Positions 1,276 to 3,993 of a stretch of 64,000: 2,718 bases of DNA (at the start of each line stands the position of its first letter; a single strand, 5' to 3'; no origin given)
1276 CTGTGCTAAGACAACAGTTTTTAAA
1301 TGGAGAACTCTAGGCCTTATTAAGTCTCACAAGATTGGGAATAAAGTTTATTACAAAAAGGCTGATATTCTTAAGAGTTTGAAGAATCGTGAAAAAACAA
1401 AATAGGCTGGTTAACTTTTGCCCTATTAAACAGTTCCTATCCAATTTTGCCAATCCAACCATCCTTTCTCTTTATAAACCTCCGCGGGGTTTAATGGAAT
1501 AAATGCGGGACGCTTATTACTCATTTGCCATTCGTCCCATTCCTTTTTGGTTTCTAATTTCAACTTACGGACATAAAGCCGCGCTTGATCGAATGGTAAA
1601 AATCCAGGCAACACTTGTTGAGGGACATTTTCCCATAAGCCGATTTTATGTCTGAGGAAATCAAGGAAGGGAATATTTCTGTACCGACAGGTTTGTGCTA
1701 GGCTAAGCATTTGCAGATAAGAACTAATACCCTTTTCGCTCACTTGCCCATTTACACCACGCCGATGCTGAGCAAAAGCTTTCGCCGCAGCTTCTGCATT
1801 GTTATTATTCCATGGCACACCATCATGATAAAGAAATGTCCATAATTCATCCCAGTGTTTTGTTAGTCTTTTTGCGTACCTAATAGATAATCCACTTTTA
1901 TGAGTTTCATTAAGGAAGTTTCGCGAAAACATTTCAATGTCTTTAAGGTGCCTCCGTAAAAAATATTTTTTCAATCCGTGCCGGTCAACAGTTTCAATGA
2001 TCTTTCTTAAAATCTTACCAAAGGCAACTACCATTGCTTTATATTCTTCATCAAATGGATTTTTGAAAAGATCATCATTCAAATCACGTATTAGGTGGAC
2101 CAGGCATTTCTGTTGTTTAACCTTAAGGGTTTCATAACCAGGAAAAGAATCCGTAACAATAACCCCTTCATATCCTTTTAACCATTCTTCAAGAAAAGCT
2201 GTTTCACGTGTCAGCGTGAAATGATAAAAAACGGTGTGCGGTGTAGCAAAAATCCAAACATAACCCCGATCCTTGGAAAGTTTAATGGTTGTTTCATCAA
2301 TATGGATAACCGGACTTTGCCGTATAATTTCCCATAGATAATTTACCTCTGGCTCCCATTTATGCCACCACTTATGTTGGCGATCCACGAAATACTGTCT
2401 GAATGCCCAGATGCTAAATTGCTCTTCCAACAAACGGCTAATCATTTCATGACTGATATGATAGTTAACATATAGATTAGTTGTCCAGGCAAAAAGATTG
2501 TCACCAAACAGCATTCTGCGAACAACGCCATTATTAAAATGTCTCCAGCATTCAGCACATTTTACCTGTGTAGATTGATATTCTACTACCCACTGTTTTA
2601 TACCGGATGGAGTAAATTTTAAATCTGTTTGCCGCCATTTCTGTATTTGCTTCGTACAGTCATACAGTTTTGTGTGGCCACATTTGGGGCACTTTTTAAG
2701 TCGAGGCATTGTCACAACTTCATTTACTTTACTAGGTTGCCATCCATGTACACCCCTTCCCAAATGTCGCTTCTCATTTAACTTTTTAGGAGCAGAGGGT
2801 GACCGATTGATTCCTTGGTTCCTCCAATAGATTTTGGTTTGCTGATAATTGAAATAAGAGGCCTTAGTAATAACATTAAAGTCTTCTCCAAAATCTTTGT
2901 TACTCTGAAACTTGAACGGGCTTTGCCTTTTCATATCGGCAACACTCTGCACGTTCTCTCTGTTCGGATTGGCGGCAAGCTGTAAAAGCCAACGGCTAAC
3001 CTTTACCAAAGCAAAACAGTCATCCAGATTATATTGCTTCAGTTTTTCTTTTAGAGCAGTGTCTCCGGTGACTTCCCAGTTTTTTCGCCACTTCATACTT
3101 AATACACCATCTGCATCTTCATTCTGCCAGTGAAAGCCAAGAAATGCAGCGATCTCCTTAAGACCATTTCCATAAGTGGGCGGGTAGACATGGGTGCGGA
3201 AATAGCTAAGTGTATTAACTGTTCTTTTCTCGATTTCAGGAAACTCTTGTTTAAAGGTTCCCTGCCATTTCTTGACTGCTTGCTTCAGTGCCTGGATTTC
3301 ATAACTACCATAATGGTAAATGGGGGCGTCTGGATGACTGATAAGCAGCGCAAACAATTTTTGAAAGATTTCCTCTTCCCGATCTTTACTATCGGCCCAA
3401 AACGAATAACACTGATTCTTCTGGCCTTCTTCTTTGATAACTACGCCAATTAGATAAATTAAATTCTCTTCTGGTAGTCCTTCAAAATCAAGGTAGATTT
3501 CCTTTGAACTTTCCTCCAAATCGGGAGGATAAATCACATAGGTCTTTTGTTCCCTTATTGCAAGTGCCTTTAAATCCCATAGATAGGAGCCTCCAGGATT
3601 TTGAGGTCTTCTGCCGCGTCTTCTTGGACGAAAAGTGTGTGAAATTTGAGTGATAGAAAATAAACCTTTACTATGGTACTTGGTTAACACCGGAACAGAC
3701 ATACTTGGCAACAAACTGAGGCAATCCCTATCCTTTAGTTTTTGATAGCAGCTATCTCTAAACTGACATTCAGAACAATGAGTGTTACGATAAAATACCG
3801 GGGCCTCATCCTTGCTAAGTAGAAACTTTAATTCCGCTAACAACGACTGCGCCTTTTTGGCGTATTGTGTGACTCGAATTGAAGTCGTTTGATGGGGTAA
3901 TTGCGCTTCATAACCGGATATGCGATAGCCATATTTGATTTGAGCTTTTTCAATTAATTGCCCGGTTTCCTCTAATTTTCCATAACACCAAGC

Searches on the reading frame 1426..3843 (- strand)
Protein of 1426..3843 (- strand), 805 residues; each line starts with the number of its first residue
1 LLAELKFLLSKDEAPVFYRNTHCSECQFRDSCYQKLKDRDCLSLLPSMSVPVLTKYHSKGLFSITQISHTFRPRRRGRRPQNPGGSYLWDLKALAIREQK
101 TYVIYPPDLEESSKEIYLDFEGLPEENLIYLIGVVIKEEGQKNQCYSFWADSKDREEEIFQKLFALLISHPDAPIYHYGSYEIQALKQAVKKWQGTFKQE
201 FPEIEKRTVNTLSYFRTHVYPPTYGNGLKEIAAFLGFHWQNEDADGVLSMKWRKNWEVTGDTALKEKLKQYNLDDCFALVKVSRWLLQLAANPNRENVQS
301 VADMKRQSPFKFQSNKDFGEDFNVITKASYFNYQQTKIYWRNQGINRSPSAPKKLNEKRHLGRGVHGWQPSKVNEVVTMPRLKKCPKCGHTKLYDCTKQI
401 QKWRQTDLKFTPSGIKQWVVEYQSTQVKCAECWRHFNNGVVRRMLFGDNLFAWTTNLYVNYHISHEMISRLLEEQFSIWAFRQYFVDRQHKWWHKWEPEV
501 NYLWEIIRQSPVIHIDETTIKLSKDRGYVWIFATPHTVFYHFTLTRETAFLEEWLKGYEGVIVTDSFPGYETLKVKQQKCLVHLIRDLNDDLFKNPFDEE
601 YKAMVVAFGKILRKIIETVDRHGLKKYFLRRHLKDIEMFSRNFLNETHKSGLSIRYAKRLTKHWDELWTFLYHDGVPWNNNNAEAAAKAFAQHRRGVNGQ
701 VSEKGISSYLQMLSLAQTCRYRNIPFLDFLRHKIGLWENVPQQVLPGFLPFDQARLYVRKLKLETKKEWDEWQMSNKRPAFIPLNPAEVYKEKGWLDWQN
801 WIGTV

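Call 80: search_protein_families(library=pfam, proteins=[window:1426-3843:-], max_evalue=0.0001)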
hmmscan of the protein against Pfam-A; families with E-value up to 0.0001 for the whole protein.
window:1426-3843:- (805 aa): 2 families
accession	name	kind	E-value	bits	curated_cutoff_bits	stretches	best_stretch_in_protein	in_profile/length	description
PF13482.12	RNase_H_2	-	3.7e-29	102.2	22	1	116-286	1-164/165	RNase_H superfamily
PF03050.20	DDE_Tnp_IS66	-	1.1e-27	97.6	23.1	1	445-705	3-281/284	Transposase IS66 family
